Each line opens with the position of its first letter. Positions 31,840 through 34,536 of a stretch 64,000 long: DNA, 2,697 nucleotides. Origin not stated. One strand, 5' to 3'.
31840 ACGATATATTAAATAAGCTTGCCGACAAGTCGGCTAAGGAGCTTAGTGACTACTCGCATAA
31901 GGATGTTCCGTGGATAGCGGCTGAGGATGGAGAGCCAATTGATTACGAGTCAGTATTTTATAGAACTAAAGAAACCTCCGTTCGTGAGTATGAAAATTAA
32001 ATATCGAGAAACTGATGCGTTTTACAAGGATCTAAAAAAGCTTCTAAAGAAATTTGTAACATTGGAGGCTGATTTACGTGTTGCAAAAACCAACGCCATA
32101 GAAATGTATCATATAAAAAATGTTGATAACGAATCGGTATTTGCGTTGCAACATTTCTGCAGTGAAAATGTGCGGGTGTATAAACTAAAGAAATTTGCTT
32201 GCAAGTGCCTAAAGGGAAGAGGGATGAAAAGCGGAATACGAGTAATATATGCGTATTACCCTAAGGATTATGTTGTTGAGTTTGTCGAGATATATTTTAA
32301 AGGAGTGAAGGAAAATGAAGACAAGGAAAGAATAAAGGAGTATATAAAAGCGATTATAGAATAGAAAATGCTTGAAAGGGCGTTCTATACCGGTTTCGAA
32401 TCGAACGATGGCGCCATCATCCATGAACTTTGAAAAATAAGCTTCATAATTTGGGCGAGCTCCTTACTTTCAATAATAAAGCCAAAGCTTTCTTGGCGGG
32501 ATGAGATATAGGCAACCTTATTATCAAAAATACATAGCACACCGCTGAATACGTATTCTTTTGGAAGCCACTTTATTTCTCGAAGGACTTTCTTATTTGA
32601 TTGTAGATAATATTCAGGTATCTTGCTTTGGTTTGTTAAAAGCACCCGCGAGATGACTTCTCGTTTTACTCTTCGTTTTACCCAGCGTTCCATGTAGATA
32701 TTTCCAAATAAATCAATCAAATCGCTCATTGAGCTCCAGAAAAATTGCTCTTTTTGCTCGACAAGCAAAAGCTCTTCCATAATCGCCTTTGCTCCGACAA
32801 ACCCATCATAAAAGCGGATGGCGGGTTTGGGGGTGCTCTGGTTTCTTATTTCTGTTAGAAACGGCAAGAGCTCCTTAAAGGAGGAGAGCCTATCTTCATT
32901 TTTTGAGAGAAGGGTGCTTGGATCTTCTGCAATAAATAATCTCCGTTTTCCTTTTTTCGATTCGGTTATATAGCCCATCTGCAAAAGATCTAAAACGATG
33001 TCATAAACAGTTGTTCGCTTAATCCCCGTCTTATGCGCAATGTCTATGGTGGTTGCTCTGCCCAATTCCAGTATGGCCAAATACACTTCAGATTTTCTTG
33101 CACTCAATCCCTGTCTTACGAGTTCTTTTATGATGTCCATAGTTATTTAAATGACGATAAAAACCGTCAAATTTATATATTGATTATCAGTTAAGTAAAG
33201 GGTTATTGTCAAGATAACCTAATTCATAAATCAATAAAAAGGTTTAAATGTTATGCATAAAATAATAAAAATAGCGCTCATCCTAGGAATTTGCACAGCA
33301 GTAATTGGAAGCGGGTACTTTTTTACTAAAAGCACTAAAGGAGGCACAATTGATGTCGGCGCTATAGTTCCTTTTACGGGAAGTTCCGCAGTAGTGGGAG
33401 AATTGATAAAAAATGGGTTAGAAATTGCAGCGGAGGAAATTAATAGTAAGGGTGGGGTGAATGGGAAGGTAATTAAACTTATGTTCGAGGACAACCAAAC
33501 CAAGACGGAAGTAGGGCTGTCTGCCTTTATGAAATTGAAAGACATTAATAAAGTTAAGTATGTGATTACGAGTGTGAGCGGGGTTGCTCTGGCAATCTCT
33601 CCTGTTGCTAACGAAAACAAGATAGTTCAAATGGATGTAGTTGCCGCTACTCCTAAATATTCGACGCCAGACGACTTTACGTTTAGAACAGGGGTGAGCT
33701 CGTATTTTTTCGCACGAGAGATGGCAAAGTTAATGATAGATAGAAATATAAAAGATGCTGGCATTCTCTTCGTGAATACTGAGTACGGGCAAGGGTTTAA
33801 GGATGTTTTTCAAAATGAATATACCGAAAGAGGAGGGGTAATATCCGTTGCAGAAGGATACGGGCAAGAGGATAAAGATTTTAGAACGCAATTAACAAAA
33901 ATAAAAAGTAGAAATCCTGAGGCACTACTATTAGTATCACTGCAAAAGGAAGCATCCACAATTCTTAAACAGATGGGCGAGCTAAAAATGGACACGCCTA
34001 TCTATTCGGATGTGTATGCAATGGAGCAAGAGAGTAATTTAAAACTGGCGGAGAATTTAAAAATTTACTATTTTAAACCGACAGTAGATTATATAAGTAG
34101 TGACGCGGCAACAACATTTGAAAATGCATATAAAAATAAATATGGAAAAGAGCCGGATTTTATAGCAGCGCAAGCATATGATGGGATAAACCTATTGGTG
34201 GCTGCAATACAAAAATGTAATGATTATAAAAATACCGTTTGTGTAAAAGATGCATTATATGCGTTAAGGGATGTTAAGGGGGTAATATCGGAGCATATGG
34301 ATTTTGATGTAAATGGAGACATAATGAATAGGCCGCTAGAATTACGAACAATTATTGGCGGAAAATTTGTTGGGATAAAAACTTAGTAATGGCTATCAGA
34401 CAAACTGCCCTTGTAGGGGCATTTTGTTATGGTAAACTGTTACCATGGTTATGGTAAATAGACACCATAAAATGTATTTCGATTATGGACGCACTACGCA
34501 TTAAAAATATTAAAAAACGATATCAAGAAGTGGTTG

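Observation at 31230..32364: Toxin-antitoxin module (HTH-XRE-Panacea antitoxin + RelE/ParE-like toxin) inserted between livM and the next cassette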

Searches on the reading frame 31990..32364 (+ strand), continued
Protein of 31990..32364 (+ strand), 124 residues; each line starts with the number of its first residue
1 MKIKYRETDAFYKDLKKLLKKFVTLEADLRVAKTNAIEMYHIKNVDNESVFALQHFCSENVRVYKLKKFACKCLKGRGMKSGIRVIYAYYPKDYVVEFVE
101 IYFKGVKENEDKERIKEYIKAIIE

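Call 39: find_related_loci(query=A1, collection=genome_contigs, flank=3000)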
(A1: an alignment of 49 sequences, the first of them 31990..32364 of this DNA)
Query A1 (124 aa) in genome_contigs; peptide patterns used: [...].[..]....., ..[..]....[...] (x = any residue, [..] = any of these).
415 stretches matched a pattern; 320 encode a relative of the query (tblastn E <= 1e-3); the best 80 are kept; 80 distinct loci.
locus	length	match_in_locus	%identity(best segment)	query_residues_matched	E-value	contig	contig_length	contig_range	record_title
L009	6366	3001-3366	72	1-121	2e-58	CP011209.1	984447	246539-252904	MAG: Candidatus Wolfebacteria bacterium GW2011_GWB1_47_1 chromosome, complete genome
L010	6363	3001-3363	63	2-122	8e-50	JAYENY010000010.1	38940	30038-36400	MAG: Patescibacteria group bacterium isolate MAG043 MAG043_10, whole genome shotgun sequence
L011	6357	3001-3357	64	1-119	3e-48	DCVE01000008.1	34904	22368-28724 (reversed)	MAG TPA_asm: Patescibacteria group bacterium UBA2196 UBA2196_contig_24813, whole genome shotgun sequence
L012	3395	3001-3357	62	2-120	3e-48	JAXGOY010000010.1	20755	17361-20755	MAG: Candidatus Dojkabacteria bacterium isolate AnMBR.bin290 bin290_10, whole genome shotgun sequence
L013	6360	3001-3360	63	2-121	3e-48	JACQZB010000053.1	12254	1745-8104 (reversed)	MAG: Nitrospinota bacterium isolate NC_groundwater_1556_Pr4_S-0.65um_63_8 SR1-18-Sp65_coassembly_scaffold_18737, whole g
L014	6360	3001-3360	61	1-120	1e-47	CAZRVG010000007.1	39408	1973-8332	MAG TPA_asm: uncultured Candidatus Saccharibacteria bacterium isolate binchicken_co173_466 genome assembly, contig: NODE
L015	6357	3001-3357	65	2-120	2e-47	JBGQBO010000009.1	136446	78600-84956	MAG: Terriglobia bacterium isolate OBJ2_061818_110_62 k141_1724995_length_136446_cov_15.0536, whole genome shotgun seque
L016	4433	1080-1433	66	2-119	1e-47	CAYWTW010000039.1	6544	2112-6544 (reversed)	MAG TPA_asm: uncultured Candidatus Saccharibacteria bacterium isolate SRP329715_co1_14 genome assembly, contig: NODE_181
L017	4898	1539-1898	65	1-120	3e-47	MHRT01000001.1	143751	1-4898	MAG: Candidatus Taylorbacteria bacterium RIFCSPHIGHO2_12_FULL_45_16 rifcsphigho2_12_scaffold_125, whole genome shotgun s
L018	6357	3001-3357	60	2-120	5e-47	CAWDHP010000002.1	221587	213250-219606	MAG: uncultured bacterium isolate MFD04716.bin.1.355 genome assembly, contig: contig_28558, whole genome shotgun sequenc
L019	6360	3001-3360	64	2-121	4e-47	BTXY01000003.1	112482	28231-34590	MAG: Candidatus Microsyncoccus archaeolyticus PMX.50 DNA, sequence3, whole genome shotgun sequence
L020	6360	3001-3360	62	1-120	4e-47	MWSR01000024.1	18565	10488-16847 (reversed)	MAG: Microgenomates bacterium UTCPR1 contig_10214, whole genome shotgun sequence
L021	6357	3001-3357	63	1-119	3e-47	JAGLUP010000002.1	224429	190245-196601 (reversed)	MAG: Candidatus Parcubacteria bacterium isolate RS_11_37 ZL20.bin.37.fa_2, whole genome shotgun sequence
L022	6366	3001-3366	61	1-122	6e-47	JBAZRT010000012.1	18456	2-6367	MAG: Parcubacteria group bacterium isolate SO_2017_GW1_154 NODE_11452_length_18456_cov_1.058377_OW334_2017, whole genome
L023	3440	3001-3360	63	1-120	1e-46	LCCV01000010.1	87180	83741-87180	MAG: Parcubacteria group bacterium GW2011_GWA2_42_14 UV01_C0010, whole genome shotgun sequence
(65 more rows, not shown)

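Call 57: find_encoding_contigs(protein=P0244, flank=2500, max_places=3)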
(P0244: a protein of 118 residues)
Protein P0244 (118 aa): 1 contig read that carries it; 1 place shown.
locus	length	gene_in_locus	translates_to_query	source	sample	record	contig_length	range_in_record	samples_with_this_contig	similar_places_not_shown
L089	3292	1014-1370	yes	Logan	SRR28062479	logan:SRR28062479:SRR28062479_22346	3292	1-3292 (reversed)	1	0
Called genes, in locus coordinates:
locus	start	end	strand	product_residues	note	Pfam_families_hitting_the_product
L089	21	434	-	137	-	-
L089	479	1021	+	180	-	PF13274:SocA_Panacea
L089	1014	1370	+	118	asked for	-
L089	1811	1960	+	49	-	-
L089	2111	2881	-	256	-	-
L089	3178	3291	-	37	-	?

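Call 58: find_encoding_contigs(protein=P0223, flank=2500, max_places=3)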
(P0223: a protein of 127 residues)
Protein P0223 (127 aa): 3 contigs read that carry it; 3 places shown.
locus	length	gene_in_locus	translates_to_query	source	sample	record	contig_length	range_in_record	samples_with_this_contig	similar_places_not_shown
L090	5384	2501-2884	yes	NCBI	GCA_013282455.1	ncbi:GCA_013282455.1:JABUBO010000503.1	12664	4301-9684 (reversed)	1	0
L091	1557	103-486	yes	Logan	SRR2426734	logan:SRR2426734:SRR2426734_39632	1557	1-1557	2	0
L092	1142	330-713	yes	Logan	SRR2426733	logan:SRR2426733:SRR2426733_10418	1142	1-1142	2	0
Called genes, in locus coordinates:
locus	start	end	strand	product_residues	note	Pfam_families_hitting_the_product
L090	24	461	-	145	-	-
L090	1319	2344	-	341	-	-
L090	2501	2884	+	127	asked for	-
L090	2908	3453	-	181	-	PF13274:SocA_Panacea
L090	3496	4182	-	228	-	PF01609:DDE_Tnp_1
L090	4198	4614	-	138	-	PF03852:Vsr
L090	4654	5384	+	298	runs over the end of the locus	-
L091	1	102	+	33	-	?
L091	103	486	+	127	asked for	-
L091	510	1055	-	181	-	PF13274:SocA_Panacea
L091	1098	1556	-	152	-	?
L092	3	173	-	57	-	?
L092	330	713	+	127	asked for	-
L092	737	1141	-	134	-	?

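Call 59: find_encoding_contigs(protein=P0264, flank=2000, max_places=2)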
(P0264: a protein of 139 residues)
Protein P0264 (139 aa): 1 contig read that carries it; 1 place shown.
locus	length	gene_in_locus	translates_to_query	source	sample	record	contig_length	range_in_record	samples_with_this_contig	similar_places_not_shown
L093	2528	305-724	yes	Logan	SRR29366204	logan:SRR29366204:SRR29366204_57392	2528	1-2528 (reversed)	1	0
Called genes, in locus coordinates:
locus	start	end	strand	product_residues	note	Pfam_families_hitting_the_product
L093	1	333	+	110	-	?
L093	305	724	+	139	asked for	-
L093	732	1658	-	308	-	PF01420:Methylase_S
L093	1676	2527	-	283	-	?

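Call 60: find_encoding_contigs(protein=P0194, flank=2000, max_places=2)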
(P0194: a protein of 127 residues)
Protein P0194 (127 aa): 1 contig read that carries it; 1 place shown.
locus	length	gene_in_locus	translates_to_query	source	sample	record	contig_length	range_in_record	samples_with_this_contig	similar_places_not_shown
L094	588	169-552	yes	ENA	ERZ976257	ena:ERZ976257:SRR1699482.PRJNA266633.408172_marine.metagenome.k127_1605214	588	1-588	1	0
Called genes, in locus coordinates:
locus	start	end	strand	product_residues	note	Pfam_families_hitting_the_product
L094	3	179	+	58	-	?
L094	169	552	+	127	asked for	-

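Call 61: find_encoding_contigs(protein=P0177, flank=2000, max_places=2)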
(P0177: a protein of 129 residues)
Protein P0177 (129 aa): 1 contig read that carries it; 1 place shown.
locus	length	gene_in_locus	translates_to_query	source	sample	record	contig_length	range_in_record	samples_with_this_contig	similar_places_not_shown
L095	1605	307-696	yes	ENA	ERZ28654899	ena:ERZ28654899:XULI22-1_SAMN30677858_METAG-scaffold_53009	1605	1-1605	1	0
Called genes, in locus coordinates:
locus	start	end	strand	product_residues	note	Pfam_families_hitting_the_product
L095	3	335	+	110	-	?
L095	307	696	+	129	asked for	-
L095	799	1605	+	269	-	?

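Call 62: search_protein_families(library=pfam, proteins=[L093:1-333:+, L094:3-179:+, L095:3-335:+, L089:479-1021:+, L090:2908-3453:-], max_evalue=0.01)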
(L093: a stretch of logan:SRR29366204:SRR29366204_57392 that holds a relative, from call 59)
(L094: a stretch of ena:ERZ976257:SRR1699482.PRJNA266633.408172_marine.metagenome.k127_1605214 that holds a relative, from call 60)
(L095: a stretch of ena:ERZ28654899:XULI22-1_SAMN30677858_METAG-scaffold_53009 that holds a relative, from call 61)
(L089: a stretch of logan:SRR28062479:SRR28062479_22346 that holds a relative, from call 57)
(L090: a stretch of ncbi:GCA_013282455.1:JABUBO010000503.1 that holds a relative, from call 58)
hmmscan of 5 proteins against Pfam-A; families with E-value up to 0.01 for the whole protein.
L093:1-333:+ (110 aa): 1 family
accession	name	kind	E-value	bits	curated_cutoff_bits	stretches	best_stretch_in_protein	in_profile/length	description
PF13274.11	SocA_Panacea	-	2.1e-06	29.1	25.7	1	18-74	53-113/113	Antitoxin SocA-like, Panacea domain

L094:3-179:+ (58 aa): 1 family
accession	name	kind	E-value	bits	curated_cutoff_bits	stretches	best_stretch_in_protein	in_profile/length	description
PF13274.11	SocA_Panacea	-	3.9e-05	25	25.7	1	1-28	85-112/113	Antitoxin SocA-like, Panacea domain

L095:3-335:+ (110 aa): 1 family
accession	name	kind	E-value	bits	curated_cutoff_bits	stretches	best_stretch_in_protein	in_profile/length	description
PF13274.11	SocA_Panacea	-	4.9e-08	34.3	25.7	1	10-77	59-113/113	Antitoxin SocA-like, Panacea domain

L089:479-1021:+ (180 aa): 1 family
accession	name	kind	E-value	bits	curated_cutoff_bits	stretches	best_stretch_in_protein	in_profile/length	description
PF13274.11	SocA_Panacea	-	2.1e-17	64.5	25.7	1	43-152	1-113/113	Antitoxin SocA-like, Panacea domain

L090:2908-3453:- (181 aa): 1 family
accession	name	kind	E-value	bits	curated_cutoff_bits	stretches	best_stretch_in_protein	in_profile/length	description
PF13274.11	SocA_Panacea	-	3.2e-19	70.4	25.7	1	43-151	1-112/113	Antitoxin SocA-like, Panacea domain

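Call 70: fold_search(model_id=the predicted structure, library=viral)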
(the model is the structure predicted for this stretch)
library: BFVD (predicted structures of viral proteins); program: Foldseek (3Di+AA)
matches with E <= 10: 674; with E <= 0.001: 0
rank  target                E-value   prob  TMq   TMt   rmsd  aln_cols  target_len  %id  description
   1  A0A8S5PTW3            6.2e-02  0.77  0.34  0.11   5.9        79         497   14  Minor capsid protein [Siphoviridae sp. ctJER10]
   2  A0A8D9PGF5            6.2e-02  0.47  0.31  0.33  16.8        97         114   14  (no name in the UniProt tables at hand)
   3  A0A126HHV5            7.1e-02  0.25  0.27  0.22  12.0       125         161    8  (no name in the UniProt tables at hand)
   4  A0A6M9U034            7.6e-02  0.41  0.29  0.14  12.2        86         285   15  Uncharacterized protein [Drosophila-associated filamentous virus]
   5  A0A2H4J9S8            1.0e-01  0.87  0.53  0.53   4.3       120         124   12  Uncharacterized protein [uncultured Caudovirales phage]
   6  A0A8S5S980            1.0e-01  0.72  0.41  0.41   3.7       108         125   10  Uncharacterized protein [Phage sp. ctGns7]
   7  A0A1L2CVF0            1.1e-01  0.80  0.45  0.34   4.6       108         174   17  Uncharacterized protein [Pectobacterium phage vB_PcaM_CBB]
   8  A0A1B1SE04            1.3e-01  0.18  0.24  0.12   9.2        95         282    8  (no name in the UniProt tables at hand)
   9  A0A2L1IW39            1.5e-01  0.44  0.40  0.39  10.7       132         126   13  Uncharacterized protein [Streptomyces phage BillNye]
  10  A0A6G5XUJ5            1.5e-01  0.16  0.23  0.28  11.5       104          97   10  (no name in the UniProt tables at hand)
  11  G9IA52                2.3e-01  0.33  0.25  0.18   4.7        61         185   18  (no name in the UniProt tables at hand)
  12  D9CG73                2.4e-01  0.16  0.25  0.13   9.3        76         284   12  (no name in the UniProt tables at hand)
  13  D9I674                2.6e-01  0.35  0.36  0.39   7.4       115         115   11  Uncharacterized protein [Acinetobacter phage 133]
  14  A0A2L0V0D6            2.8e-01  0.07  0.21  0.19  19.1       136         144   13  Uncharacterized protein [Agrobacterium phage Atu_ph07]
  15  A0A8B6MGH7            3.0e-01  0.12  0.25  0.21  13.1        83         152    7  (no name in the UniProt tables at hand)
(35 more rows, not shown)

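Call 71: search_dna_similar(query=window:31990-32364:+, collection=phages, mode=protein, max_evalue=0.001, max_rows=10)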
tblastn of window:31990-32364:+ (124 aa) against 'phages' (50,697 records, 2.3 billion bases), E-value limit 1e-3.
No match.

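Call 72: search_dna_similar(query=window:31990-32364:+, collection=plasmids, mode=protein, max_evalue=0.001, max_rows=10)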
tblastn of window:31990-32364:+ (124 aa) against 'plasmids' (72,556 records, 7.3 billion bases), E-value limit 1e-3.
No match.

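Call 73: find_related_loci(query=A1, collection=viral_contigs, flank=3000)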
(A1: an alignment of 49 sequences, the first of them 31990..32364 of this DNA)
Query A1 (124 aa) in viral_contigs; peptide patterns used: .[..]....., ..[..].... (x = any residue, [..] = any of these).
83 stretches matched a pattern, but none encodes a relative of the query by tblastn (E <= 1e-3).

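Call 74: search_protein_families(library=pfam, proteins=[P0205, P0171], max_evalue=0.001)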
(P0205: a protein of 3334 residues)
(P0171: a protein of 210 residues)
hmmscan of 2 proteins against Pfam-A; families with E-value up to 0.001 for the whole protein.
P0205 (3334 aa): 1 family
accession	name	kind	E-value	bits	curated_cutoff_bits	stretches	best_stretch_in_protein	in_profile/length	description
PF13332.12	Fil_haemagg_2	-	3.6e-07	30.9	22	1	2012-2138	23-164/170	Hemagglutinin repeat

P0171 (210 aa): 0 families

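Call 77: find_encoding_contigs(protein=P0205, flank=3000, max_places=2)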
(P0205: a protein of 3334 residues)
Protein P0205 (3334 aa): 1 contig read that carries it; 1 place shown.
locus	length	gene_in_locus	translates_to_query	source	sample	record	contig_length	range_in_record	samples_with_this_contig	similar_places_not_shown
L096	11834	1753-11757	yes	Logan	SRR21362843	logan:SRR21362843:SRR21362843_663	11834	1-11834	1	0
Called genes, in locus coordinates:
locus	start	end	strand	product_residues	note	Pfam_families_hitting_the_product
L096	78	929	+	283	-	-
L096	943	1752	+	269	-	-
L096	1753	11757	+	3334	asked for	PF13332:Fil_haemagg_2 (weak)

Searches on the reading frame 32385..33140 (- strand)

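Call 3: search_protein_families(library=pfam, proteins=[window:32385-33140:-], max_evalue=1)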
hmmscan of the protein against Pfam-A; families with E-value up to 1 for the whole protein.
window:32385-33140:- (251 aa): 13 families
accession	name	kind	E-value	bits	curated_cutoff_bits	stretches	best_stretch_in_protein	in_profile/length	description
PF01978.25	TrmB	-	5.4e-12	45.8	25.6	1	11-74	5-67/68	Sugar-specific transcriptional regulator TrmB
PF13412.12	HTH_24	-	0.0001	22.3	21.9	1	23-59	12-48/48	Winged helix-turn-helix DNA-binding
PF22194.2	F-93_WHD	-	0.0016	18.9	28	1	30-73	13-61/62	F-93, winged-helix domain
PF09339.16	HTH_IclR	-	0.0023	18.1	22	1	30-59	20-49/52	IclR helix-turn-helix domain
PF24409.1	wHTH-PRTase_assc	-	0.011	16.1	27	1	20-61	3-44/83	wHTH-PRTase associated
PF08221.17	HTH_9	-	0.019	15.5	23.4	1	6-56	5-55/62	RNA polymerase III subunit RPC82 helix-turn-helix domain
PF13551.12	HTH_29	-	0.024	15.2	28.1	1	23-55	7-39/64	Winged helix-turn helix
PF13730.12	HTH_36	-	0.068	13.4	25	1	33-58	30-55/55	Helix-turn-helix domain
PF12802.13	MarR_2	-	0.071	13.7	27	1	22-67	13-61/61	MarR family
PF16527.11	CpxA_peri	-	0.085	13.7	23.5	1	45-112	32-97/134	Two-component sensor protein CpxA, periplasmic domain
PF21100.3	MCM_C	-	0.12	12.6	27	0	39-63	34-58/64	MCM protein C-terminal winged helix-turn-helix domain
PF01047.28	MarR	-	0.14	12.5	24.6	1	23-62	12-51/59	MarR family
PF13545.12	HTH_Crp_2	-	0.4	11.1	27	1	30-76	24-66/70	Crp-like helix-turn-helix domain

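Call 4: search_protein_families(library=ncbifam, proteins=[window:32385-33140:-], max_evalue=1)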
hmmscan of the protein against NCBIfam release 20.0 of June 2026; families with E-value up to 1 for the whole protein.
window:32385-33140:- (251 aa): 10 families
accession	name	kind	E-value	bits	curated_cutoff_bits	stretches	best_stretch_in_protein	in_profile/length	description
NF047390.1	TransRegTrmBL1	equivalog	1.9e-09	36.9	650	1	2-186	5-182/341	HTH-type sugar sensing transcriptional regulator TrmBL1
NF047392.1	TransRegTrmBHalo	equivalog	2.4e-06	26.8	500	1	16-87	22-92/349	HTH-type sugar sensing transcriptional regulator TrmB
TIGR01884.1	cas_HTH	subfamily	3e-06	26.8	60.2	1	9-66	137-195/202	CRISPR-associated CARF protein Csa3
NF040851.1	tran_reg_TrmB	equivalog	1.9e-05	24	600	1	2-125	6-128/338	HTH-type sugar-sensing transcriptional regulator TrmB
NF053606.1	Sta1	subfamily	0.0018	18.4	80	1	11-65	17-71/100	Sta1 family transcriptional regulator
NF007341.0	PRK09834.1-3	equivalog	0.0018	17.4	269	1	22-63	21-62/274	DNA-binding transcriptional regulator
NF040939.2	trans_reg_lrs14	equivalog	0.0036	17.3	90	1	11-65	18-73/103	Lrs14 family HTH-type transcriptional regulator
NF008273.0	PRK11050.1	equivalog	0.0097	15.6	153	1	23-84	49-108/156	manganese-binding transcriptional regulator MntR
TIGR02431.1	pcaR_pcaU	subfamily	0.07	12.4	284.75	1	29-62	25-58/248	beta-ketoadipate pathway transcriptional regulators, PcaR/PcaU/PobR family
TIGR03286.1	methan_mark_15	hypoth_equivalog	0.09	11.7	455.75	1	8-64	221-277/404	methanogenesis marker 15 protein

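Call 5: search_protein_families(library=padloc, proteins=[window:32385-33140:-], max_evalue=1)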
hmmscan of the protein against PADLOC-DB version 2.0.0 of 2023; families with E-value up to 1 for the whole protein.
window:32385-33140:- (251 aa): 15 families
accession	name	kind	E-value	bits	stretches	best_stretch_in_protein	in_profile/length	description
PDLC01434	CasR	-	1.1e-06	26.7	1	11-66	125-179/191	"CAS-I,CAS-II,CAS-III,CAS-IV,CAS-V,CAS-VI; associated_signaling"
PDLC01268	CasR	-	5.1e-06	24.6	1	11-65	121-173/179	"CAS-I,CAS-II,CAS-III,CAS-IV,CAS-V,CAS-VI; associated_signaling"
PDLC01850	CARF3--CARF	-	0.00013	19.9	1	4-65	136-196/209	-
PDLC01849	CARF3--CARF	-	0.00041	18.1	1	11-61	135-184/197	-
PDLC03963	SoFic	-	0.00067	17.1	1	6-78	283-358/361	-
PDLC01858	CARF3--CARF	-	0.00099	17.1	1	7-66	137-195/204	-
PDLC04370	PDC-M05A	-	0.0011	16.8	1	28-79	30-81/194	-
PDLC01044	Csa3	-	0.0013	16.7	1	8-64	130-183/194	Type I-A associated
PDLC01875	CARF3--CARF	-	0.0013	16.6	1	12-69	144-201/219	-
PDLC01863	CARF3--CARF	-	0.0015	16.3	1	21-64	125-168/182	-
PDLC03922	MkoB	-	0.0045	14.3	1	21-67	35-80/610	-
PDLC01848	CARF3--CARF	-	0.005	14.5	1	6-63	130-184/197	-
PDLC01857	CARF3--CARF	-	0.0079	13.8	1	11-72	128-186/201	-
PDLC01438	Csa3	-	0.0085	14.2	1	12-171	145-231/305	"CAS-I,CAS-II,CAS-III,CAS-IV,CAS-V,CAS-VI; associated_signaling"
PDLC01860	CARF3--CARF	-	0.014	13.5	1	12-68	141-197/210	-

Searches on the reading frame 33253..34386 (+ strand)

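Call 56: search_protein_families(library=pfam, proteins=[window:33253-34386:+], max_evalue=0.00001)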
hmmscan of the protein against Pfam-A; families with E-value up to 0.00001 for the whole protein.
window:33253-34386:+ (377 aa): 3 families
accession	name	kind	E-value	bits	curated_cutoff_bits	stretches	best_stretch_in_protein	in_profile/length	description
PF13458.12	Peripla_BP_6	-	3.5e-48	165.5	31.7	1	32-362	1-333/343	Periplasmic binding protein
PF01094.35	ANF_receptor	-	4.2e-22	79.1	25.4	1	54-359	4-342/353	Receptor family ligand binding region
PF13433.12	Peripla_BP_5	-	2.9e-08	33.7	27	0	33-108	1-76/363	Periplasmic binding protein domain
